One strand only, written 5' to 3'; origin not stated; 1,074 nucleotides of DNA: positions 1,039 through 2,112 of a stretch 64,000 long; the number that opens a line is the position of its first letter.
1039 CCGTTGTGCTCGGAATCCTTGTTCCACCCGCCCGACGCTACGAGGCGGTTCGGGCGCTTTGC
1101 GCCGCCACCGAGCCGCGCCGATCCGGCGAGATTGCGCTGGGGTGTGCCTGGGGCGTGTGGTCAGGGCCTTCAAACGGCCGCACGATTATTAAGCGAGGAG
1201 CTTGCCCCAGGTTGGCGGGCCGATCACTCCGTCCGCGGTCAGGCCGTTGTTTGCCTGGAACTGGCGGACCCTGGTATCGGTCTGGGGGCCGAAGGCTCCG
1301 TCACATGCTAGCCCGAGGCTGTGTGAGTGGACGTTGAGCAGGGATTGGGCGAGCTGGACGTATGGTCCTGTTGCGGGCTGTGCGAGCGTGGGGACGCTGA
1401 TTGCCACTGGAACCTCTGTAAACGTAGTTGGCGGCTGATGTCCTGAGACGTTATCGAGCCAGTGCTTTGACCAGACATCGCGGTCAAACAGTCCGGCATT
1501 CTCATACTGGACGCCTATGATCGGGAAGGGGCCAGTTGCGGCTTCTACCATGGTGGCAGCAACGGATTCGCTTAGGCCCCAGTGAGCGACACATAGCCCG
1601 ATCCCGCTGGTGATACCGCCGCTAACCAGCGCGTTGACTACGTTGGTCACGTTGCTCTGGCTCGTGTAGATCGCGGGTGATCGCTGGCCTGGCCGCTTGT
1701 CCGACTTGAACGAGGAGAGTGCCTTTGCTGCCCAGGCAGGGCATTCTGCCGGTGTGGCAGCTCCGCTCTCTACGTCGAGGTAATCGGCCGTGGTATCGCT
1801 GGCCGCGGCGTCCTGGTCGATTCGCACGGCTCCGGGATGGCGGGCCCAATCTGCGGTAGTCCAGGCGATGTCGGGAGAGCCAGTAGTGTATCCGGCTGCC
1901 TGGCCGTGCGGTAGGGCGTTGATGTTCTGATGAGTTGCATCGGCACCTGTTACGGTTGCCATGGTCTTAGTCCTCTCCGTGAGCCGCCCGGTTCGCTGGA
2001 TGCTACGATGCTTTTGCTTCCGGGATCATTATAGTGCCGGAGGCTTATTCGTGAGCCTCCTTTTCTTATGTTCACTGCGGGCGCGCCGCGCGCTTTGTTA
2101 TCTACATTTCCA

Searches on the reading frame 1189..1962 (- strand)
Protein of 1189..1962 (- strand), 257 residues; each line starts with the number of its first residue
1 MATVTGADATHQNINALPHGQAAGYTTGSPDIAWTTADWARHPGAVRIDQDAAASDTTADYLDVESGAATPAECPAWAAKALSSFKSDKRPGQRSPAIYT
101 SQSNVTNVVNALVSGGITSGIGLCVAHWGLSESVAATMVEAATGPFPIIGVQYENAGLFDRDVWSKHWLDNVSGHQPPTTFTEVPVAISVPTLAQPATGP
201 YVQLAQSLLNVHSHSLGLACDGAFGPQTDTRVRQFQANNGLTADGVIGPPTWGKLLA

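Call 67: find_encoding_contigs(protein=window:1189-1962:-, flank=10000, max_places=3)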
Protein window:1189-1962:- (257 aa): 3 contigs read that carry it; 3 places shown.
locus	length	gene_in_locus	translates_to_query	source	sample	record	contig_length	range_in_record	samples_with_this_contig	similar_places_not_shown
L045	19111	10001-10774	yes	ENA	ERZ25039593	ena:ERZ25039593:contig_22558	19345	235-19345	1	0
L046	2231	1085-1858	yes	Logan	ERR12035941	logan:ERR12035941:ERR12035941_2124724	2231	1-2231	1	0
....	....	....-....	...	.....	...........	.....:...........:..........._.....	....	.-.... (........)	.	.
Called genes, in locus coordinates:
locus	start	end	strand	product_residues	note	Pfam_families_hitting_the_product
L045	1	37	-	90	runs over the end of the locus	?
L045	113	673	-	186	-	PF10604:Polyketide_cyc2 (weak)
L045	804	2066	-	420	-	PF04542:Sigma70_r2, PF20239:DUF6596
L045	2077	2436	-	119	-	PF03795:YCII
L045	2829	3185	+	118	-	PF07508:Recombinase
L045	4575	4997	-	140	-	PF01850:PIN (weak)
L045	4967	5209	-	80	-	-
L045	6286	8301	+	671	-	PF14016:DUF4232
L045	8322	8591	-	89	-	-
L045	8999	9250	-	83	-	PF00486:Trans_reg_C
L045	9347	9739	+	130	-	PF13610:DDE_Tnp_IS240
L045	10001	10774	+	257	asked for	PF01471:PG_binding_1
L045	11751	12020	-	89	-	-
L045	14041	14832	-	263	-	PF01695:IstB_IS21, PF00308:Bac_DnaA (weak)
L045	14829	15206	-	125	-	-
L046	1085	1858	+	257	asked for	PF01471:PG_binding_1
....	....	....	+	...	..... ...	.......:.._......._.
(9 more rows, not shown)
